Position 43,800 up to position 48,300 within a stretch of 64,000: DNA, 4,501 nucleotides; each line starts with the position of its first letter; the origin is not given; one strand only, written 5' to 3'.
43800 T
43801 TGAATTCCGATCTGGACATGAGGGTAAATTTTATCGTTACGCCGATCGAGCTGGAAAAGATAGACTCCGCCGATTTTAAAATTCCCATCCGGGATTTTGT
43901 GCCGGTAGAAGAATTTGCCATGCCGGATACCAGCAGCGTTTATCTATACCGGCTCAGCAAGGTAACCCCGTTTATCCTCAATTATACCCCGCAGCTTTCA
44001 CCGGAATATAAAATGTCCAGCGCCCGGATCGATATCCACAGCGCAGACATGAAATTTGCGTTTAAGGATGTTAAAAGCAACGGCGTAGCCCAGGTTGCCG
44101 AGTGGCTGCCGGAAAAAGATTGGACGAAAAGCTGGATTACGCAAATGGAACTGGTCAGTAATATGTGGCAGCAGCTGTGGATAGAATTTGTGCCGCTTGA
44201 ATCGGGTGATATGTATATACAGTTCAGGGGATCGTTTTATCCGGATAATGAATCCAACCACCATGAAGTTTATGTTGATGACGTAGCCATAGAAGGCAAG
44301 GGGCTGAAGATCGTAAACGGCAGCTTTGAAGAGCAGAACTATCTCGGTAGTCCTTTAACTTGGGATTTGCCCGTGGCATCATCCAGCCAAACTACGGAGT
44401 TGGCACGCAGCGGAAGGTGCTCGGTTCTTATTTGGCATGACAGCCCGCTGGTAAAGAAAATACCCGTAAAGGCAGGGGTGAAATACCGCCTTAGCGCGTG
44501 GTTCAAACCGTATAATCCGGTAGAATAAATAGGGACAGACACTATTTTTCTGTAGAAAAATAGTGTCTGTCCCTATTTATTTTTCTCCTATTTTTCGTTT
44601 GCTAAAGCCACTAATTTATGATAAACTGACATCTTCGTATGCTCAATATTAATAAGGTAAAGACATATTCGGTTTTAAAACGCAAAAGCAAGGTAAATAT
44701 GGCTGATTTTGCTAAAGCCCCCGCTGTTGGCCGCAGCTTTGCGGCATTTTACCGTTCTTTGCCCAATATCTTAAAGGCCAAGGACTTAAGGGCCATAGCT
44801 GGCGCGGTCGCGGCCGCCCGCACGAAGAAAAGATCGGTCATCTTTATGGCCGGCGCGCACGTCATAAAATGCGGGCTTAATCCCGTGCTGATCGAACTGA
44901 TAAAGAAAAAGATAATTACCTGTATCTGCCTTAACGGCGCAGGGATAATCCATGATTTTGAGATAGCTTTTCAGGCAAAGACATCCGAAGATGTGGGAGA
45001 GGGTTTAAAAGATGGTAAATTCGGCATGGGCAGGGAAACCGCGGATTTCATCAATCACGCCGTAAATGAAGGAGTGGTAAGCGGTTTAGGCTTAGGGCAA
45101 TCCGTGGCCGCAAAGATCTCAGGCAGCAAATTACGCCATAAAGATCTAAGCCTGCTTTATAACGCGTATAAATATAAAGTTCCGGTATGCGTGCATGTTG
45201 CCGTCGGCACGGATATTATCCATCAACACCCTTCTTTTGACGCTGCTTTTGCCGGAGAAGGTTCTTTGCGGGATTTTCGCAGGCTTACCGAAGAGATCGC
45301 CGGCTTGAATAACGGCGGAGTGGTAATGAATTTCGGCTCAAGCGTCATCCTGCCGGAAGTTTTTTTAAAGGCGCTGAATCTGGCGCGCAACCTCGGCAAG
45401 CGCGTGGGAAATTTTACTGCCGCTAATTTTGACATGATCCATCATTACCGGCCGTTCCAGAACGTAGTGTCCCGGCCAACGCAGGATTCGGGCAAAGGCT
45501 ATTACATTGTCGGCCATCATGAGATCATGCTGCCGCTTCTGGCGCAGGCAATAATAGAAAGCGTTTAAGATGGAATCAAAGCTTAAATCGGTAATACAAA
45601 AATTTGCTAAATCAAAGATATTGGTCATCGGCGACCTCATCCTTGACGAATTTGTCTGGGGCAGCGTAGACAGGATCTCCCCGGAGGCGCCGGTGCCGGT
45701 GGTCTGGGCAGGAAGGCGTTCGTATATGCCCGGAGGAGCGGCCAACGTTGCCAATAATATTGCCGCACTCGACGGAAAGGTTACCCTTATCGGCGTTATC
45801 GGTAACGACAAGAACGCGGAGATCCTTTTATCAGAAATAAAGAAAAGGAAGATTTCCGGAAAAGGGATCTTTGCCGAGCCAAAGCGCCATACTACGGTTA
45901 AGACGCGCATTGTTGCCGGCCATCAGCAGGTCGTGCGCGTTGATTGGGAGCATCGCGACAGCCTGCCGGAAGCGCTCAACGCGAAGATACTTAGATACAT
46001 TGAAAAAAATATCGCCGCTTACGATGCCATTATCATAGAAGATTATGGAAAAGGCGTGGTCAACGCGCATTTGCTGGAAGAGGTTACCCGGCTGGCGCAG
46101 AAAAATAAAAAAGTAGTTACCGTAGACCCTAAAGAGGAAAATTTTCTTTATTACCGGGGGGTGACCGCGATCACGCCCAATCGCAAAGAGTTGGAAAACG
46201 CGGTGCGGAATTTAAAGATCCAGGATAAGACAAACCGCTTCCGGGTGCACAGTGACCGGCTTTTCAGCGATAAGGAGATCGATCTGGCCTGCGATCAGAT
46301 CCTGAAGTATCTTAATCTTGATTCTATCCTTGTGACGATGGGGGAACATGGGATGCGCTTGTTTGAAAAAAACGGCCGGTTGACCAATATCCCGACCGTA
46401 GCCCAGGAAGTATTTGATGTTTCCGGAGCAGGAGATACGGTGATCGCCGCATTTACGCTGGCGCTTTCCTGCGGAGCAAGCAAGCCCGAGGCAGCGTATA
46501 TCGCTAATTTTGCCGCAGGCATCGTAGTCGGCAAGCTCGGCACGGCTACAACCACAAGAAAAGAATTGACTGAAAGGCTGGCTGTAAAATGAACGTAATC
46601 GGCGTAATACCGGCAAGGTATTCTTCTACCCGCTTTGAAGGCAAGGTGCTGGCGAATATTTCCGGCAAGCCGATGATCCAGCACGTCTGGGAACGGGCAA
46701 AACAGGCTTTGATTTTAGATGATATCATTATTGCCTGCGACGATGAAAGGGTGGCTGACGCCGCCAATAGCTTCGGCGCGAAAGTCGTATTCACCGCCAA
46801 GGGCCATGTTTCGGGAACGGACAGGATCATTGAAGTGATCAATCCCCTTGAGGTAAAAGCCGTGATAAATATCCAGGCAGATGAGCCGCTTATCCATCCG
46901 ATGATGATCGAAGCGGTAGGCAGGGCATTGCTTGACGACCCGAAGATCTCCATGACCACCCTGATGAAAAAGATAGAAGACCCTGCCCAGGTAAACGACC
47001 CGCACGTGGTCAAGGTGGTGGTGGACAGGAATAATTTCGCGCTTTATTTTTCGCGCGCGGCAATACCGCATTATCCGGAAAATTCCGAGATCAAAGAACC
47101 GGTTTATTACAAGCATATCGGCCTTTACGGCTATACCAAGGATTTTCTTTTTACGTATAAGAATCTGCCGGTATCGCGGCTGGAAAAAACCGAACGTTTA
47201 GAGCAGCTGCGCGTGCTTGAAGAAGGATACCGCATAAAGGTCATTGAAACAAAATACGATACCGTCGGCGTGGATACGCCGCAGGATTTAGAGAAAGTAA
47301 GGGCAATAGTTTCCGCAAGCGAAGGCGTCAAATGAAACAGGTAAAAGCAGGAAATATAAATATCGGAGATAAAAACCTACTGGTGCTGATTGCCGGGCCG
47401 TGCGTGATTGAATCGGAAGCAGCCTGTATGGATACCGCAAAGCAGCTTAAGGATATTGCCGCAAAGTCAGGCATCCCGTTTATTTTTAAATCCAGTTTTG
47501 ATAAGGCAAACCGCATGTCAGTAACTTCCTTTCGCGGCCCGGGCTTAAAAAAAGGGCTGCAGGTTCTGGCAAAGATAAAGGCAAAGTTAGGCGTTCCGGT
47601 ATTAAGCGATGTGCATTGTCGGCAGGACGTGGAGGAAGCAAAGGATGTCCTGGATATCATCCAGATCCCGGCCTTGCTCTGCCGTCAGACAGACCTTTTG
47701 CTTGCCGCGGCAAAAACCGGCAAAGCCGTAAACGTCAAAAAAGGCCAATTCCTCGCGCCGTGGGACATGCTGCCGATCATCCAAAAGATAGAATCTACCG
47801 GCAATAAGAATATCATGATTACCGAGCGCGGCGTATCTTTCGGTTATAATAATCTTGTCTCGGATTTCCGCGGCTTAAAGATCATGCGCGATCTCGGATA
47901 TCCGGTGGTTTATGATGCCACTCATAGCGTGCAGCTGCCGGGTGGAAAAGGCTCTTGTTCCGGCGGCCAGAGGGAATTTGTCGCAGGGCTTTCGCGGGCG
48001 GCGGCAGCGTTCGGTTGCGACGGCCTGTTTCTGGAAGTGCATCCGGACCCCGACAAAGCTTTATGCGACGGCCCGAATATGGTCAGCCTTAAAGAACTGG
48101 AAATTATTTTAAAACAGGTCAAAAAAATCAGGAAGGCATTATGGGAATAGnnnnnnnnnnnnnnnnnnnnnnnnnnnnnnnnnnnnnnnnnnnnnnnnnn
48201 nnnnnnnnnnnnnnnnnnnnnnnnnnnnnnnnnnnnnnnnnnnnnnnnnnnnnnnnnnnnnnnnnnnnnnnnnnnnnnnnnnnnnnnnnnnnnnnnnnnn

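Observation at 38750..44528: hpnI/hpnJ/hpnK-like triad (GT2-methyltransferase fusion, B12 radical-SAM, YdjC deacetylase) plus an ArnT/PMT-like transferase inside the LPS core locus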

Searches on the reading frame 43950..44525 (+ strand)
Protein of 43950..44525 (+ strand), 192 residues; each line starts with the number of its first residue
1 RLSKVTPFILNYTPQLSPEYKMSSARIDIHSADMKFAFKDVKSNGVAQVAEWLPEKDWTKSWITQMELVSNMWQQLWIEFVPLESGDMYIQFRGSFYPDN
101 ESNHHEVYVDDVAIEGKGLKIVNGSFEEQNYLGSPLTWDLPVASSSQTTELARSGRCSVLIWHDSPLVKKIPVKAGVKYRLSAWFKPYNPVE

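Call 39: search_protein_families(library=pfam, proteins=[window:43950-44525:+], max_evalue=5)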
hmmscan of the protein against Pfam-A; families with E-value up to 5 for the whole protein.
window:43950-44525:+ (192 aa): 0 families

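Call 77: search_protein_representatives(protein=window:43965-44525:+)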
Query: 187 residues. Proteins with E-value up to 0.001 (for the whole library): 153; up to 1e-10: 36; up to 1e-30: 7. The best 150 are listed.
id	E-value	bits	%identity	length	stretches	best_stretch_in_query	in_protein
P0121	1.6e-123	426.1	100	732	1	1-187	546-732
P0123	1.3e-77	276.3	66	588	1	2-183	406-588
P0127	7.2e-58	211.9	55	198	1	12-183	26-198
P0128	3.7e-43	163.9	47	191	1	17-183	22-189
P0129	2.0e-32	128.9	42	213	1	18-184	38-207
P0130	7.7e-32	127.0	41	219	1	12-182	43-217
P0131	4.0e-31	124.6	42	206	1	18-183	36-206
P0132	7.1e-30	120.6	41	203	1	17-183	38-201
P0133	2.7e-29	118.7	49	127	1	62-184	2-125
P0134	5.8e-25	104.5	36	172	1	19-181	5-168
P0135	7.8e-24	100.9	39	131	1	64-180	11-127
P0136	1.6e-22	96.6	48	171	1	16-123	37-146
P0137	1.0e-18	84.2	37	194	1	19-182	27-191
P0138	2.0e-18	83.2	36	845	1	18-183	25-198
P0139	4.8e-18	82.0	34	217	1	12-182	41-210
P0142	5.8e-16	75.2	38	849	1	60-186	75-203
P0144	3.2e-15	72.8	26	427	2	57-179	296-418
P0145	5.0e-15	72.1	28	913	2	54-183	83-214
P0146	6.6e-15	71.7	33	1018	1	20-185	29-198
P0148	6.8e-14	68.4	30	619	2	39-181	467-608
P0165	1.9e-09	53.9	29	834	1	19-174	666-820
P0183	5.5e-07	45.9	28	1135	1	18-184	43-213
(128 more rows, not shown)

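Call 78: search_protein_families(library=pfam, proteins=[P0138, P0142, P0145, P0146, P0165, P0183, P0148, P0144, P0127, P0129], max_evalue=0.001)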
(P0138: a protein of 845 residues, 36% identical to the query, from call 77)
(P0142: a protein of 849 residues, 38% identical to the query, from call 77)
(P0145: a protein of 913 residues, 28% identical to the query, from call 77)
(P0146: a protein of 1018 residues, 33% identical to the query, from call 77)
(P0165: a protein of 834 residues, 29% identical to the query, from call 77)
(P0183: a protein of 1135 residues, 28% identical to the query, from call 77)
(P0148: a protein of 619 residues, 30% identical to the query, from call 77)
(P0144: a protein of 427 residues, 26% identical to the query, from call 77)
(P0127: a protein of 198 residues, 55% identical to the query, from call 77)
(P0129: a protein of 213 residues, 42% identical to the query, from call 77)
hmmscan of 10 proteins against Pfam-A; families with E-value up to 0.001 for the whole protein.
P0138 (845 aa): 2 families
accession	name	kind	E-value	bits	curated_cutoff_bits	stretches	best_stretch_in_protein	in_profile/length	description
PF01522.26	Polysacc_deac_1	-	8.4e-06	26.2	23.1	1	267-366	24-112/124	Polysaccharide deacetylase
PF10633.15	NPCBM_assoc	-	1.7e-05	25.3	24.4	1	591-645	8-62/78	NPCBM-associated, NEW3 domain of alpha-galactosidase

P0142 (849 aa): 2 families
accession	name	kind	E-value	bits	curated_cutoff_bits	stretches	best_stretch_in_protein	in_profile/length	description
PF10633.15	NPCBM_assoc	-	1.8e-06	28.5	24.4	1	580-638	7-65/78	NPCBM-associated, NEW3 domain of alpha-galactosidase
PF01522.26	Polysacc_deac_1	-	6e-06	26.7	23.1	1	265-337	23-97/124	Polysaccharide deacetylase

P0145 (913 aa): 1 family
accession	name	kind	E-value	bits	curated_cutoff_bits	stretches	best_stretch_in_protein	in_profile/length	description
PF00150.24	Cellulase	-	2.7e-33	116.1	23.5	1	448-733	27-270/272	Cellulase (glycosyl hydrolase family 5)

P0146 (1018 aa): 2 families
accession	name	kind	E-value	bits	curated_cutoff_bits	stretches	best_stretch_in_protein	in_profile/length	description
PF02837.24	Glyco_hydro_2_N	-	6.3e-05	23.4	28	1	856-998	3-135/169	Glycosyl hydrolases family 2, sugar binding domain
PF01522.26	Polysacc_deac_1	-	0.00058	20.2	23.1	0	253-342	14-97/124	Polysaccharide deacetylase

P0165 (834 aa): 1 family
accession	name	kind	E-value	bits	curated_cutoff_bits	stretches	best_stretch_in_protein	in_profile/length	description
PF00331.26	Glyco_hydro_10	-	3.8e-37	128.6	22.1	1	279-572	8-307/311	Glycosyl hydrolase family 10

P0183 (1135 aa): 2 families
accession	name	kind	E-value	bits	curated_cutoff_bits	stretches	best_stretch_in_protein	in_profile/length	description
PF02449.21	Glyco_hydro_42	-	3.8e-06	26.9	21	1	485-761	4-272/376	Beta-galactosidase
PF15417.11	DUF4624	-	0.00057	20.3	25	0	43-105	51-111/132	Domain of unknown function (DUF4624)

P0148 (619 aa): 3 families
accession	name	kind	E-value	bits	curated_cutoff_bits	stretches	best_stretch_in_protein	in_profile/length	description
PF02018.23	CBM_4_9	-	6.7e-11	43.1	25.9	1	362-434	3-79/136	Carbohydrate binding domain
PF09390.16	DUF1999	-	0.00047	20.3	25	0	287-343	24-82/159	Protein of unknown function (DUF1999)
PF09792.14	But2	-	0.00069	20.5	24.2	0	298-348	43-91/141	Ubiquitin 3 binding protein But2 C-terminal domain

P0144 (427 aa): 0 families

P0127 (198 aa): 0 families

P0129 (213 aa): 0 families

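Call 87: predict_structure(alignment_id=A3)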
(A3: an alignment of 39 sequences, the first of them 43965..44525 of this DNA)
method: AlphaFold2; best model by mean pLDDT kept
length: 187 residues; sequences in the alignment: 39
mean_pLDDT: 91.5   pTM: 0.85
mean pLDDT of the five models: 91.5, 91.3, 91.0, 90.8, 89.9
residues with pLDDT >= 90: 147; 70-90: 21; 50-70: 18; < 50: 1
segments of 3 or more residues with pLDDT < 50: none
pLDDT, mean of each block of 10 residues (from residue 1): 65 76 98 98 98 98 96 99 97 90 97 95 92 83 81 95 98 98 82
secondary structure, 60 per line:
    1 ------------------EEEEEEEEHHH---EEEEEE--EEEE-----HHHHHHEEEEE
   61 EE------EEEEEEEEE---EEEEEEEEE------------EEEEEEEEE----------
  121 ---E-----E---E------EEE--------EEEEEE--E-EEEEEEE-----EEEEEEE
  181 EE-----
elements in order: E19-26 E33-38 E41-44 H50-55 E56-62 E69-77 E81-89 E102-110 E141-143 E152-157 E162-168 E174-182

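Call 89: fold_search(model_id=the predicted structure, library=pdb)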
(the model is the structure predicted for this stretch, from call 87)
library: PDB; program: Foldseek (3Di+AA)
matches with E <= 10: 935; with E <= 0.001: 0
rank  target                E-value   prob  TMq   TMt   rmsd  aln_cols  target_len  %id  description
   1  7oiq_AAA              1.9e-03  0.16  0.12  0.10  20.1       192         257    6  Crystal structure of AP2 Mu2 in complex with FCHO2 WxxPhi motif (C2 crystal form) (released 2022-06-01)
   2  8rfe_A                5.5e-03  0.63  0.27  0.03  13.3       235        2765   10  CgsiGP2 sample in nanodisc (released 2024-03-20)
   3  5wrl_A                1.2e-02  0.08  0.12  0.09  20.1       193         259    6  Mu2 subunit of the clathrin adaptor complex AP2 in complex with IRS-1 Y628 peptide (released 2017-12-06)
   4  2x12_A                3.3e-02  0.09  0.11  0.11  15.1       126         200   10  pH-induced modulation of Streptococcus parasanguinis adhesion by Fap1 fimbriae (released 2010-07-07)
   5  4ktr_A                4.2e-02  0.25  0.19  0.06  11.7       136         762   10  Crystal structure of 2-O-alpha-glucosylglycerol phosphorylase in complex with isofagomine and glycerol (released 2014-05-21)
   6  8beg_A                4.6e-02  0.08  0.14  0.05  22.9       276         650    7  Structure of Ig-like domains from PrgB (released 2022-11-30)
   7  3g9h                  4.6e-02  0.07  0.13  0.10  20.1       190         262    8  Crystal structure of the C-terminal mu homology domain of Syp1 (released 2009-09-22)
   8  4g2a                  5.2e-02  0.69  0.27  0.17   9.7       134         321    5  Crystal structure of a putative nutrient binding protein (lpg2210) from Legionella pneumophila subsp. pneumophila str. P (released 2012-08-29)
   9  3o4o_B                5.2e-02  0.05  0.11  0.08  26.5       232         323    9  Crystal structure of an Interleukin-1 receptor complex (released 2010-09-01)
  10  8rf0_A                5.8e-02  0.18  0.25  0.03  14.0       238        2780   10  WT-CGS sample in nanodisc (released 2024-03-20)
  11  4zle                  6.4e-02  0.35  0.30  0.10  14.8       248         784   10  Cellobionic acid phosphorylase - ligand free structure (released 2015-06-10)
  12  7vma_A                9.4e-02  0.35  0.28  0.11  12.3       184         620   11  The X-ray crystallographic structure of amylo-alpha-1,6-glucosidase from Thermococcus gammatolerans STB12 (released 2022-10-12)
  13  2xpy                  9.4e-02  0.13  0.16  0.07  10.8       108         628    9  Structure of Native Leukotriene A4 Hydrolase from Saccharomyces cerevisiae (released 2010-12-29)
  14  8bl6                  1.0e-01  0.21  0.22  0.27  14.9       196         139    9  De novo single-chain immunoglobulin dimer scIg12+EF3a (released 2023-10-04)
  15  4ktr_B                1.1e-01  0.18  0.22  0.07  14.3       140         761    8  Crystal structure of 2-O-alpha-glucosylglycerol phosphorylase in complex with isofagomine and glycerol (released 2014-05-21)
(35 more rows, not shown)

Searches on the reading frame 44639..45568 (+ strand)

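Call 8: search_protein_families(library=ncbifam, proteins=[window:44639-45568:+], max_evalue=0.00001)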
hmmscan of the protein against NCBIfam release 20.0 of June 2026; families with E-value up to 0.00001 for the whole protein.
window:44639-45568:+ (309 aa): 1 family
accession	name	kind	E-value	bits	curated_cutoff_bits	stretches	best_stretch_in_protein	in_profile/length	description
NF052581.1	GSU2086_dom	subfamily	7.1e-125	416.5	250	1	2-304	2-301/301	GSU2086 family protein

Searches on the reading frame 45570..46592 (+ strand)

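Call 8: search_protein_families(library=ncbifam, proteins=[window:45570-46592:+], max_evalue=0.00001)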
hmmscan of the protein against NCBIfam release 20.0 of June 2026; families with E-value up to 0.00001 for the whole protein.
window:45570-46592:+ (340 aa): 16 families
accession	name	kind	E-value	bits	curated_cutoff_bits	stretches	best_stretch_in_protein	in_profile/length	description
TIGR02198.1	rfaE_dom_I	equivalog_domain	1.8e-112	375.5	345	1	9-337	2-314/315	D-glycero-beta-D-manno-heptose-7-phosphate kinase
NF008454.0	PRK11316.1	equivalog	3e-86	289.9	521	1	7-338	3-313/475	bifunctional D-glycero-beta-D-manno-heptose-7-phosphate kinase/D-glycero-beta-D-manno-heptose 1-phosphate adenylyltransferase HldE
TIGR02152.1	D_ribokin_bact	equivalog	1.7e-20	73.5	299.65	1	50-328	30-289/298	ribokinase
TIGR03168.1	1-PFK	subfamily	3.7e-18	65.5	216.4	1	54-335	34-297/305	hexose kinase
TIGR03828.1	pfkB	equivalog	2.6e-17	62.8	292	1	54-335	34-297/305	1-phosphofructokinase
TIGR04382.1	myo_inos_iolC_N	equivalog_domain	2.6e-14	53.2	300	1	249-329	219-299/309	5-dehydro-2-deoxygluconokinase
NF053626.1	RibKinHalex1628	equivalog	4.9e-13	49.2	330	1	54-122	38-106/293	ATP-dependent ribose-1-phosphate kinase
NF008353.0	PRK11142.1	equivalog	2e-12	47.2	341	1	55-333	40-299/307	ribokinase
NF006957.1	PRK09434.1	equivalog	2.2e-11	43.8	450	0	232-312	194-273/302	fructokinase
NF041320.1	pfkB_Halo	equivalog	3.5e-09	36.5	400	1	46-333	28-290/302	1-phosphofructokinase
NF041164.1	NucKinThplmales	equivalog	1.7e-07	30.8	450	1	237-320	191-272/295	nucleoside kinase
NF007321.0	PRK09813.1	equivalog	1.8e-07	30.9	247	0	251-309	187-244/261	fructoselysine 6-kinase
NF007068.0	PRK09513.1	equivalog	3.8e-07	29.6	432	1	54-335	39-301/312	1-phosphofructokinase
NF041134.1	R1P_kin_Thcocales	equivalog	4.7e-07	29.5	500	0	251-327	194-270/291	ADP-dependent ribose-1-phosphate kinase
NF047869.1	myo_kin_aldol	exception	2.1e-06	26.4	600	0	274-329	266-323/586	bifunctional 5-dehydro-2-deoxygluconokinase/5-dehydro-2-deoxyphosphogluconate aldolase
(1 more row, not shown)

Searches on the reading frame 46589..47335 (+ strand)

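Call 8: search_protein_families(library=ncbifam, proteins=[window:46589-47335:+], max_evalue=0.00001)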
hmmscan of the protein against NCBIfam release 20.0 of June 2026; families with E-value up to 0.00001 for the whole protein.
window:46589-47335:+ (248 aa): 11 families
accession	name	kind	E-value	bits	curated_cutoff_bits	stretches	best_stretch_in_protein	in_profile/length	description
NF003952.0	PRK05450.1-5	subfamily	3.5e-95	317.9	193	1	1-243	1-247/250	3-deoxy-manno-octulosonate cytidylyltransferase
NF009905.0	PRK13368.1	subfamily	2.5e-87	292.3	255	1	1-242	1-239/243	3-deoxy-manno-octulosonate cytidylyltransferase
NF003950.0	PRK05450.1-3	subfamily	7.6e-80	267.8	234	1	1-243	1-244/248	3-deoxy-manno-octulosonate cytidylyltransferase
TIGR00466.1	kdsB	equivalog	4.6e-69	232.5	155.2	1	3-235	3-241/241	3-deoxy-manno-octulosonate cytidylyltransferase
NF003948.0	PRK05450.1-1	equivalog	1.2e-65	221.2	281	1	2-243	5-245/248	3-deoxy-manno-octulosonate cytidylyltransferase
TIGR03584.1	PseF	equivalog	2.8e-13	50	205.7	1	4-75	1-72/222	pseudaminic acid cytidylyltransferase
NF001457.0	PRK00317.1-3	equivalog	4.5e-07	29.6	164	1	12-123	11-122/200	molybdenum cofactor guanylyltransferase MobA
TIGR00453.1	ispD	equivalog_domain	5.5e-07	29.3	181.3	0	6-150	3-152/219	2-C-methyl-D-erythritol 4-phosphate cytidylyltransferase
TIGR01173.1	glmU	equivalog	4.1e-06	25.9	366.85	1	18-133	19-133/452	bifunctional UDP-N-acetylglucosamine diphosphorylase/glucosamine-1-phosphate N-acetyltransferase GlmU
NF010939.0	PRK14359.1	equivalog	6.4e-06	25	592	1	17-125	20-126/430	bifunctional UDP-N-acetylglucosamine diphosphorylase/glucosamine-1-phosphate N-acetyltransferase GlmU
TIGR03552.1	F420_cofC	equivalog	6.5e-06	25.9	105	0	29-111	32-114/196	2-phospho-L-lactate guanylyltransferase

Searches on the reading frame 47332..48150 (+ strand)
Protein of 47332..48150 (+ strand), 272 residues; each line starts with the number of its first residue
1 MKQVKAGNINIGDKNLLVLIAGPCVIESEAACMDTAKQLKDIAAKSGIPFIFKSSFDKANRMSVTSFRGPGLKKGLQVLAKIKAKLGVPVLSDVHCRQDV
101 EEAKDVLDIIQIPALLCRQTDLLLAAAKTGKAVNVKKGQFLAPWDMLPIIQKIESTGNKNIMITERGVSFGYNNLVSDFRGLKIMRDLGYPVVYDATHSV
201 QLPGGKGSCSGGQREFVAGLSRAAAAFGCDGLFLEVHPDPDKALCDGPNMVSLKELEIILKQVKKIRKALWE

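Call 8: search_protein_families(library=ncbifam, proteins=[window:47332-48150:+], max_evalue=0.00001)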
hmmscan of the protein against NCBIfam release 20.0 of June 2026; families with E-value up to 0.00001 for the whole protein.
window:47332-48150:+ (272 aa): 8 families
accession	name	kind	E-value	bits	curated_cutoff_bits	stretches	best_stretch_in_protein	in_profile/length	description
NF003543.0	PRK05198.1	equivalog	5.9e-126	419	242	1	2-269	3-270/273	3-deoxy-8-phosphooctulonate synthase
TIGR01362.1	KDO8P_synth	equivalog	4.8e-118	393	314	1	17-269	3-255/258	3-deoxy-8-phosphooctulonate synthase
NF009109.0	PRK12457.1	equivalog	9.2e-90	300.7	457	1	5-267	5-269/281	3-deoxy-8-phosphooctulonate synthase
NF006421.0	PRK08673.1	subfamily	1.1e-43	149.8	335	1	3-270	82-333/338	3-deoxy-7-phosphoheptulonate synthase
TIGR01361.1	DAHP_synth_Bsub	equivalog_domain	8.1e-38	130.3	267.75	1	4-265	14-259/260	3-deoxy-7-phosphoheptulonate synthase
NF009933.0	PRK13396.1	subfamily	3.7e-34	118.3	486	1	6-270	91-341/352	3-deoxy-7-phosphoheptulonate synthase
NF009239.0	PRK12595.1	equivalog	2.1e-32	112.5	279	1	3-269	106-356/360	bifunctional 3-deoxy-7-phosphoheptulonate synthase/chorismate mutase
NF041229.1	BagF_FevY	exception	1.5e-29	103.3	700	1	4-262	79-324/340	phospho-2-dehydro-3-deoxyheptonate aldolase BagF/FevY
